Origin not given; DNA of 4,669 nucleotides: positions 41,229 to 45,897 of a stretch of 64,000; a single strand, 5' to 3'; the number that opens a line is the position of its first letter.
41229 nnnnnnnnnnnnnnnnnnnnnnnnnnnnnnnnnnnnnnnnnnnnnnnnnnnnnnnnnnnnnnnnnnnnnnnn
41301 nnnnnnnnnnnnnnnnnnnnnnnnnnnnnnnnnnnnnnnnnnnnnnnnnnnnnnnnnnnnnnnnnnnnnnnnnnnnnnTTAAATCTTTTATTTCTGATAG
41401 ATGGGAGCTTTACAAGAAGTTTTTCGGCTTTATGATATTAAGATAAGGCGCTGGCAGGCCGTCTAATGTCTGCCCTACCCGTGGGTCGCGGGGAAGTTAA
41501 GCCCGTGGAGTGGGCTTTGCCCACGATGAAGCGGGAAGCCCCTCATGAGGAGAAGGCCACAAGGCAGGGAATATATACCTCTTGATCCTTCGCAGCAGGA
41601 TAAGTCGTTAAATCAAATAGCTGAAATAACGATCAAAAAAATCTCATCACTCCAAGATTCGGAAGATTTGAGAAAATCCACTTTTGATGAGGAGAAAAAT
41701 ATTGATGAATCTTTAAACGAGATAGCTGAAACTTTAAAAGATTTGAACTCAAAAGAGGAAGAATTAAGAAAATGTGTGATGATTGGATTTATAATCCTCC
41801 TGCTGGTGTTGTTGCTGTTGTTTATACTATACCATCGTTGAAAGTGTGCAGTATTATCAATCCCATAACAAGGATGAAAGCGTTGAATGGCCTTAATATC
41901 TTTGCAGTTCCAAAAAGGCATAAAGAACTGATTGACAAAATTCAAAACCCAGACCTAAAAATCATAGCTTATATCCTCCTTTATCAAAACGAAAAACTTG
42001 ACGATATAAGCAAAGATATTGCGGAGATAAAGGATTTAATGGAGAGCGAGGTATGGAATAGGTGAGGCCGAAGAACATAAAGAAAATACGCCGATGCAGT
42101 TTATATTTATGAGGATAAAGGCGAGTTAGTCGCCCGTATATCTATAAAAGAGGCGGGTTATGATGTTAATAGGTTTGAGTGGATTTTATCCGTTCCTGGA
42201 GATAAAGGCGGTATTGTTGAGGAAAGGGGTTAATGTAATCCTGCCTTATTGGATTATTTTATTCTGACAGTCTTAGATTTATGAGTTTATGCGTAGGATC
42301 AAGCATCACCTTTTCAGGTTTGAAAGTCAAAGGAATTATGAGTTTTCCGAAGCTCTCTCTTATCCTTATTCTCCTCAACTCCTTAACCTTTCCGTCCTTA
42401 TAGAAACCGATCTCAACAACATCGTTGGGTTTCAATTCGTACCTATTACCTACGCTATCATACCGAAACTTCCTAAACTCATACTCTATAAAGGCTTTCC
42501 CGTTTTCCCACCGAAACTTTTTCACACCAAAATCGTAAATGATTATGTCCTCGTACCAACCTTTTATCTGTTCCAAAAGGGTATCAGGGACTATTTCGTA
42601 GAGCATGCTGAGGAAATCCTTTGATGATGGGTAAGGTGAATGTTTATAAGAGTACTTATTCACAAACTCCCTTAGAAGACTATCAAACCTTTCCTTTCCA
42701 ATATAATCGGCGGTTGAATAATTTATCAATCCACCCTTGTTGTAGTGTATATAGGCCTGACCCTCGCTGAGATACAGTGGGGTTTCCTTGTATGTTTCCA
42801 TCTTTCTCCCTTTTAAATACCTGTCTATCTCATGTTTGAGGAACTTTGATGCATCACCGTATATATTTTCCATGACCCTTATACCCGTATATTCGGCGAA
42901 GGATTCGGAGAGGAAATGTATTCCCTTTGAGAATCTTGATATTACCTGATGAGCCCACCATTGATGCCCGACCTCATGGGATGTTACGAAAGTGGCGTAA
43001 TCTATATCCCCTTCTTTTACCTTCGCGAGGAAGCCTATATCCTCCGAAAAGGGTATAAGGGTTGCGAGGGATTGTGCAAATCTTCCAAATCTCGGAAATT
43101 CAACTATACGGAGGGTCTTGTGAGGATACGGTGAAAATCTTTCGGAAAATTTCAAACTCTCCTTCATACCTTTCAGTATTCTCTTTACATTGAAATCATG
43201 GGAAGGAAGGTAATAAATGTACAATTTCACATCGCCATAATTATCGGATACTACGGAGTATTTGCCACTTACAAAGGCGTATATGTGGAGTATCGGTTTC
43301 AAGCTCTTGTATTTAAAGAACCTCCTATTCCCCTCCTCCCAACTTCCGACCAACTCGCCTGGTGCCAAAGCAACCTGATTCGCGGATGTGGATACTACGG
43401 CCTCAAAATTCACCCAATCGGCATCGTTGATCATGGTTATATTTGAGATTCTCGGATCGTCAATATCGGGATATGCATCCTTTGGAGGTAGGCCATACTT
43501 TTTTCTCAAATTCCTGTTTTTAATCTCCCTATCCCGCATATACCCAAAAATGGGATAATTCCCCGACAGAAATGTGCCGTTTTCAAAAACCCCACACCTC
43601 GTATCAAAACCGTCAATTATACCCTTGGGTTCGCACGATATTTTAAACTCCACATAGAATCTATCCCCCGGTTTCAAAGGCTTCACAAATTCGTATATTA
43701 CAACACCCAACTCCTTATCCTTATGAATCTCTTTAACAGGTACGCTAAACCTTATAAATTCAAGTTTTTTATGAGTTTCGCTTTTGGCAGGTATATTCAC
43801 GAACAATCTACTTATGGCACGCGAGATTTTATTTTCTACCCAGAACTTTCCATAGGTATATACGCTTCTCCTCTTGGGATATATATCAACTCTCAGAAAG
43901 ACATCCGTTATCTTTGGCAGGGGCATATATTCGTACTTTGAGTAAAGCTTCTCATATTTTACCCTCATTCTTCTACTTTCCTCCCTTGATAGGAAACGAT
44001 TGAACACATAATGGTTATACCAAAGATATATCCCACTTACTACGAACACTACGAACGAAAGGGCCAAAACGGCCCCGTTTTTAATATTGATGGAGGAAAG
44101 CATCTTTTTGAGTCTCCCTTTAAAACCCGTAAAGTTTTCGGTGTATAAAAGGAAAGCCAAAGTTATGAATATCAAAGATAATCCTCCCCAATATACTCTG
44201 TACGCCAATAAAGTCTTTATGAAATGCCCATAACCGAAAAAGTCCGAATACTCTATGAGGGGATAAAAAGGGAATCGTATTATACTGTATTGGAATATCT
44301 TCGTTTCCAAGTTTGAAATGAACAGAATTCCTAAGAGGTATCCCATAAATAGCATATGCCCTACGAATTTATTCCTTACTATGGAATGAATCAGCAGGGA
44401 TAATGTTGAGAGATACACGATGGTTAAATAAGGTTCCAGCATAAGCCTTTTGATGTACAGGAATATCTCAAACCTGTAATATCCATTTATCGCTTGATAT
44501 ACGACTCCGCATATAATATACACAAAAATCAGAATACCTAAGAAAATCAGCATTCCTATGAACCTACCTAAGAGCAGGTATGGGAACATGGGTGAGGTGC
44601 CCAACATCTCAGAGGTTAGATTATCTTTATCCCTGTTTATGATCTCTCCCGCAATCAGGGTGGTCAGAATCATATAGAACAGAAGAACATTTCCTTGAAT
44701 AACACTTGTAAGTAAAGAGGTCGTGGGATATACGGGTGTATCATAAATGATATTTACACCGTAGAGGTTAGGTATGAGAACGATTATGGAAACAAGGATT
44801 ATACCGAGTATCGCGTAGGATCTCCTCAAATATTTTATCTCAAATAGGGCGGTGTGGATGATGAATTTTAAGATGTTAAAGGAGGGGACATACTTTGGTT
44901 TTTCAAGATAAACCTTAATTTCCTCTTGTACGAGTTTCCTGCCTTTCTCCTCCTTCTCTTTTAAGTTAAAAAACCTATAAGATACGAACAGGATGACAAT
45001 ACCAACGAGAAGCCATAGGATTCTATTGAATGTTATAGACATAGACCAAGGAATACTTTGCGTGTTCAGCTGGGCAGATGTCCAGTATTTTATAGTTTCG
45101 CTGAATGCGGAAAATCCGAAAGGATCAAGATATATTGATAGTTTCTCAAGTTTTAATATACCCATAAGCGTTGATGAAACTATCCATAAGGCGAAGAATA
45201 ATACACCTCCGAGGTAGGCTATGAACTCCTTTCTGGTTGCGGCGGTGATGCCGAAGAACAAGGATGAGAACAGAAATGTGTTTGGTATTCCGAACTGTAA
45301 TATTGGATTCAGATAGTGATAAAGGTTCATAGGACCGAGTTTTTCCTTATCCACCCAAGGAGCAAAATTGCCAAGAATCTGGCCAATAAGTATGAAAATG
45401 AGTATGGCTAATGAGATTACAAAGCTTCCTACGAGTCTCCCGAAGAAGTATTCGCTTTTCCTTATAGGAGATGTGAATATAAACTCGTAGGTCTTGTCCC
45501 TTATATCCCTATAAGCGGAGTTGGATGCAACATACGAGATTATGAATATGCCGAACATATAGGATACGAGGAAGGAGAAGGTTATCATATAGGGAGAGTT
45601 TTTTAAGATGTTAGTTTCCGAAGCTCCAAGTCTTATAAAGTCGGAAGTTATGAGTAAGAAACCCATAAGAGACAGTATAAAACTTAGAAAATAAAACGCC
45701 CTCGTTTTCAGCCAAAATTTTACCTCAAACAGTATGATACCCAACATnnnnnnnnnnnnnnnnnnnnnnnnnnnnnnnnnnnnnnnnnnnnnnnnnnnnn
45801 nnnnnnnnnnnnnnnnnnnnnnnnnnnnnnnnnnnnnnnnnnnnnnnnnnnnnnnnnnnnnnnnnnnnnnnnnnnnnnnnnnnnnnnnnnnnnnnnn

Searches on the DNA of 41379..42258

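Call 40: search_rna_families(source=window, start=41379, end=42258, threshold=evalue, max_evalue=1, show_alignments=2)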
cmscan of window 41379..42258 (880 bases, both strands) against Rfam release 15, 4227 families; matches with E-value up to 1: 1.
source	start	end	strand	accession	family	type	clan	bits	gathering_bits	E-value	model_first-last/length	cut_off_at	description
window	41502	41537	+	RF03064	RAGATH-18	Gene; sRNA;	-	33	44.9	0.00031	1-71/71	no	RAGATH-18 RNA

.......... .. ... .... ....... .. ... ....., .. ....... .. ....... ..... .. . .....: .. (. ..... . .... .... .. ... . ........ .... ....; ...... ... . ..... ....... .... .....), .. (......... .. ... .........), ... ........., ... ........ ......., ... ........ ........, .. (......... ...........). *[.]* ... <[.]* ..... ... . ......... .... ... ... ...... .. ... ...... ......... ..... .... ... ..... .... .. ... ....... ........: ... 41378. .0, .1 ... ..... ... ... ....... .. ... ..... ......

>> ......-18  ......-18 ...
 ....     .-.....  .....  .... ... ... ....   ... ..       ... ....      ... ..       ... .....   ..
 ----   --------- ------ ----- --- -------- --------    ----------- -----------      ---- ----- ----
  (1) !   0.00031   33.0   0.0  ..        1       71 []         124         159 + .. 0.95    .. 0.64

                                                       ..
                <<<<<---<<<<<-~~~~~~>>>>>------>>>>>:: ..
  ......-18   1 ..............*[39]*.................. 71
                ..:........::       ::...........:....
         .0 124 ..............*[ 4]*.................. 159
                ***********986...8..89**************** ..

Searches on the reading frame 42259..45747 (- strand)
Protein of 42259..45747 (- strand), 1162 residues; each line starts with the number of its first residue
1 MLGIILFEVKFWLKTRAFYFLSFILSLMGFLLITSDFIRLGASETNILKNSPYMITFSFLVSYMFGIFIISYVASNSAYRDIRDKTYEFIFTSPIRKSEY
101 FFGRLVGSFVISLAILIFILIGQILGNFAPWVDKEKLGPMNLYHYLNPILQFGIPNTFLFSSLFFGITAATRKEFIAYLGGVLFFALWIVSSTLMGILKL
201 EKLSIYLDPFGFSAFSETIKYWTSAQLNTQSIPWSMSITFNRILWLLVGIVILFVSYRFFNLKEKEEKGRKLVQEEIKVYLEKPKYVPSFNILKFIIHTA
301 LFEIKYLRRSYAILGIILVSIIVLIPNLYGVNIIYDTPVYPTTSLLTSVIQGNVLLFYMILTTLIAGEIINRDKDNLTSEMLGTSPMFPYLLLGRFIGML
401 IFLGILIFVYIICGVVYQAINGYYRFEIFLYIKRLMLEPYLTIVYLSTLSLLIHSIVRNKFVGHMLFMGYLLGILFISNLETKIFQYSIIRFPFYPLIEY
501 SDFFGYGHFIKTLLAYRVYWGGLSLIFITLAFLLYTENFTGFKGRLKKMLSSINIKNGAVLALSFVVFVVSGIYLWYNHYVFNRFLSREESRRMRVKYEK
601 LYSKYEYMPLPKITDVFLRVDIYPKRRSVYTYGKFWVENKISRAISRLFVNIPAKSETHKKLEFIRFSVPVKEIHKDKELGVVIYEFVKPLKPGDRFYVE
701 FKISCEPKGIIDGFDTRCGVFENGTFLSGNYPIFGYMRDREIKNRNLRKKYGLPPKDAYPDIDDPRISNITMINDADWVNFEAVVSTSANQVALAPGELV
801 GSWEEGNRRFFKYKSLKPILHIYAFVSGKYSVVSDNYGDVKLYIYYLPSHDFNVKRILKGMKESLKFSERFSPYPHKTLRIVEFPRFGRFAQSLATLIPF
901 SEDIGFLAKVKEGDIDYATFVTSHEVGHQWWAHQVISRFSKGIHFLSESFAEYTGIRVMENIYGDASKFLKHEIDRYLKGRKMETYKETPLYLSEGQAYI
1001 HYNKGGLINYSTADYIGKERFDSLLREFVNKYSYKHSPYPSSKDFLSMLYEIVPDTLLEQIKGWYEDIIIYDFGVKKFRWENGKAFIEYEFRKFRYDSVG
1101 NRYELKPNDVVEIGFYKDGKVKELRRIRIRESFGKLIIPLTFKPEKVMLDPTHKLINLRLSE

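Call 3: search_protein_families(library=pfam, proteins=[window:42259-45747:-], max_evalue=1)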
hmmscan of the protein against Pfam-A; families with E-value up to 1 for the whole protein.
window:42259-45747:- (1162 aa): 3 families
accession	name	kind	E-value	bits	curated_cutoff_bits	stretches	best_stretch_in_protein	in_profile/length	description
PF01433.26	Peptidase_M1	-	5.6e-10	39.6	27.7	1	872-1057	19-211/218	Peptidase family M1 domain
PF12730.13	ABC2_membrane_4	-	2e-06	28.4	27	2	303-463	5-168/179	ABC-2 family transporter protein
PF12698.13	ABC2_membrane_3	-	0.00083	19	31.6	1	50-204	154-296/347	ABC-2 family transporter protein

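Call 4: search_protein_families(library=ncbifam, proteins=[window:42259-45747:-], max_evalue=1)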
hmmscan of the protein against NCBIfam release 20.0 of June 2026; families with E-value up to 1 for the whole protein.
window:42259-45747:- (1162 aa): 2 families
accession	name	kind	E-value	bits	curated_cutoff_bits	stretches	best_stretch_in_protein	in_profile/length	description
TIGR02412.1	pepN_strep_liv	equivalog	4.7e-09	35.1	591.2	1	818-1126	181-488/832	aminopeptidase N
TIGR02411.1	leuko_A4_hydro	equivalog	0.91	8.1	761.7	1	921-1055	281-423/600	leukotriene-A(4) hydrolase/aminopeptidase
